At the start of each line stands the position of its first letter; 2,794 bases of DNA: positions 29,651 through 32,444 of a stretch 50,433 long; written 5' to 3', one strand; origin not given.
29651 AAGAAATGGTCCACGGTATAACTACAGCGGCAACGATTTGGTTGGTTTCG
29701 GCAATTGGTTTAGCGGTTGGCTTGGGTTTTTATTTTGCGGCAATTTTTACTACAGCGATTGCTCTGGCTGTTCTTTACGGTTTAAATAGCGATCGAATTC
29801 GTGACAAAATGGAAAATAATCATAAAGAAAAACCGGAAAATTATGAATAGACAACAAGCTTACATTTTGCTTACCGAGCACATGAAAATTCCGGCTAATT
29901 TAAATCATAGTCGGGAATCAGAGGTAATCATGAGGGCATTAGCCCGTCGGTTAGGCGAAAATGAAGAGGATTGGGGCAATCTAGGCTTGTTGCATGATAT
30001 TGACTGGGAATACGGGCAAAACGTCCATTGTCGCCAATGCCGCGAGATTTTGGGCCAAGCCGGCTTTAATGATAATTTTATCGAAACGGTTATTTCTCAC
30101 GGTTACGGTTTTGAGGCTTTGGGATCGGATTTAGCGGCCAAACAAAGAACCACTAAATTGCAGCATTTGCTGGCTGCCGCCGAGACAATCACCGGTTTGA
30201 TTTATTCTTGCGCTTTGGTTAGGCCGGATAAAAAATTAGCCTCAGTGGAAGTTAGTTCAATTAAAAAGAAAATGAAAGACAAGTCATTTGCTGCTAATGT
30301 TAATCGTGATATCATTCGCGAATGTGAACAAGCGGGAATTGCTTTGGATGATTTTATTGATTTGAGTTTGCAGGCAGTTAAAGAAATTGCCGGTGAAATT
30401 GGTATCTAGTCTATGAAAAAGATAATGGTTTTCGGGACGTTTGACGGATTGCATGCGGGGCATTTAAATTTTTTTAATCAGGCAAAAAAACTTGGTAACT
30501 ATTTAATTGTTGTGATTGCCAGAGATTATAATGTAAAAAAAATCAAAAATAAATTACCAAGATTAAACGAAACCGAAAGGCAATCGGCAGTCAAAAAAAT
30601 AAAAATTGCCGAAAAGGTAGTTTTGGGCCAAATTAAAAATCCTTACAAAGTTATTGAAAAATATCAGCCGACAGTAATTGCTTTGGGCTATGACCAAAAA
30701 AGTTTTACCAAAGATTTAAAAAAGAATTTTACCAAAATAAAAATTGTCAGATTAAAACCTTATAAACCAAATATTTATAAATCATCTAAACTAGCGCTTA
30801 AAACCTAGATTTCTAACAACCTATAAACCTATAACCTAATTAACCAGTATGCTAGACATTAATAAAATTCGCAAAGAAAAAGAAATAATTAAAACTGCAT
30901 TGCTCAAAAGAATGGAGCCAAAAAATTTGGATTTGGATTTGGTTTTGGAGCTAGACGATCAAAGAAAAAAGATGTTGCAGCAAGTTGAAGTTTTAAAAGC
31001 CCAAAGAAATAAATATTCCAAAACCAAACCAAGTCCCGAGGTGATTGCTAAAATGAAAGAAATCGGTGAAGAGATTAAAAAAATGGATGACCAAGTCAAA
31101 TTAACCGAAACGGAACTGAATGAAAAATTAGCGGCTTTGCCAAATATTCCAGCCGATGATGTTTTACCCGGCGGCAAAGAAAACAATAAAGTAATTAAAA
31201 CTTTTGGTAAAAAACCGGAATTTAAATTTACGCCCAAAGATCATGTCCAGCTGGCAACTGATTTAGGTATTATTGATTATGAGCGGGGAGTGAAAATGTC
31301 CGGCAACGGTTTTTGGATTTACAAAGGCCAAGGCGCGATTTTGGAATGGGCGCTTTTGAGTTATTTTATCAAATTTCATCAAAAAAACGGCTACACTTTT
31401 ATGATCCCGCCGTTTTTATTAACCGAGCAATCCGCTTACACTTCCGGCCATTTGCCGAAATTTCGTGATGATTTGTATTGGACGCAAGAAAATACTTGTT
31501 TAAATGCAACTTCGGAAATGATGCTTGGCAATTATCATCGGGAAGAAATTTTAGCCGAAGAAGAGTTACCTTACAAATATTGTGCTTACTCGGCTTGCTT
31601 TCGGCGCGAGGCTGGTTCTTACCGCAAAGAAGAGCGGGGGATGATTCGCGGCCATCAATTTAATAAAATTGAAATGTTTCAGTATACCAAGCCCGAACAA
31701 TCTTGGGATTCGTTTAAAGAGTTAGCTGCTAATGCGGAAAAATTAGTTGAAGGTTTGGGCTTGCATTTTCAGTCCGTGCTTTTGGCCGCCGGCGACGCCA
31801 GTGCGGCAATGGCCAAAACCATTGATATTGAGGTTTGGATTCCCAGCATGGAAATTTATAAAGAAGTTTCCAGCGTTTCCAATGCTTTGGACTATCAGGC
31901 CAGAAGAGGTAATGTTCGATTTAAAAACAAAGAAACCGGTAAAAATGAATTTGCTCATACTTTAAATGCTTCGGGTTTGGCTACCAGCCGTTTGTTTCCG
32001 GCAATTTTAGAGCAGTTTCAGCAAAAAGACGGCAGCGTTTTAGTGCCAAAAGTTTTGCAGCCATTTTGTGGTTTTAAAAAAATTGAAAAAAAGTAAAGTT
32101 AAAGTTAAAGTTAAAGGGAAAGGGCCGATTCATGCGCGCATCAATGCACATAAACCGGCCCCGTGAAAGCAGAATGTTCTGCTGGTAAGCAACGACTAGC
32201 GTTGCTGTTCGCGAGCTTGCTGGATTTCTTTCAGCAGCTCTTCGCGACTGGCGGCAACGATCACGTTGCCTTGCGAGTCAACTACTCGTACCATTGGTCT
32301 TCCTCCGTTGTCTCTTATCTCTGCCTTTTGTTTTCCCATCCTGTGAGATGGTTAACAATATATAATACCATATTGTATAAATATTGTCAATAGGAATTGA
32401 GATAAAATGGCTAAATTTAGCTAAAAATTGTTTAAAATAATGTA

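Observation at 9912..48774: Nine or more GC-rich, SD-bearing, self-contained cassettes inserted between SD-less AT-rich housekeeping genes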

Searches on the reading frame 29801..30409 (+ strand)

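Call 85: search_protein_families(library=pfam, max_evalue=0.001, proteins=[window:29801-30409:+])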
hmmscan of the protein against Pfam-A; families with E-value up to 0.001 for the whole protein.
window:29801-30409:+ (202 aa): 1 family
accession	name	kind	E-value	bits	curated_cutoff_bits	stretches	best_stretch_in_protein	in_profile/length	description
PF01966.28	HD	-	0.00012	22.8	22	1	34-105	2-90/116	HD domain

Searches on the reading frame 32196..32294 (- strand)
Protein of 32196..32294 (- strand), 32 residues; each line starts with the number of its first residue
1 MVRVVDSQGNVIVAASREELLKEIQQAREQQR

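Call 17: search_protein_families(library=pfam, max_evalue=1, proteins=[window:32196-32294:-])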
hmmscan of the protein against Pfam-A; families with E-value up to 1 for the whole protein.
window:32196-32294:- (32 aa): 0 families

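Call 18: search_protein_families(library=phrogs, max_evalue=1, proteins=[window:32196-32294:-])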
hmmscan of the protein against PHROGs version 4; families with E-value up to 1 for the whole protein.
window:32196-32294:- (32 aa): 1 family
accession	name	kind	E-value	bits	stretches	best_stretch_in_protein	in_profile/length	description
phrog_206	-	head and packaging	0.053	14.2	1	2-27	179-203/263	head scaffolding protein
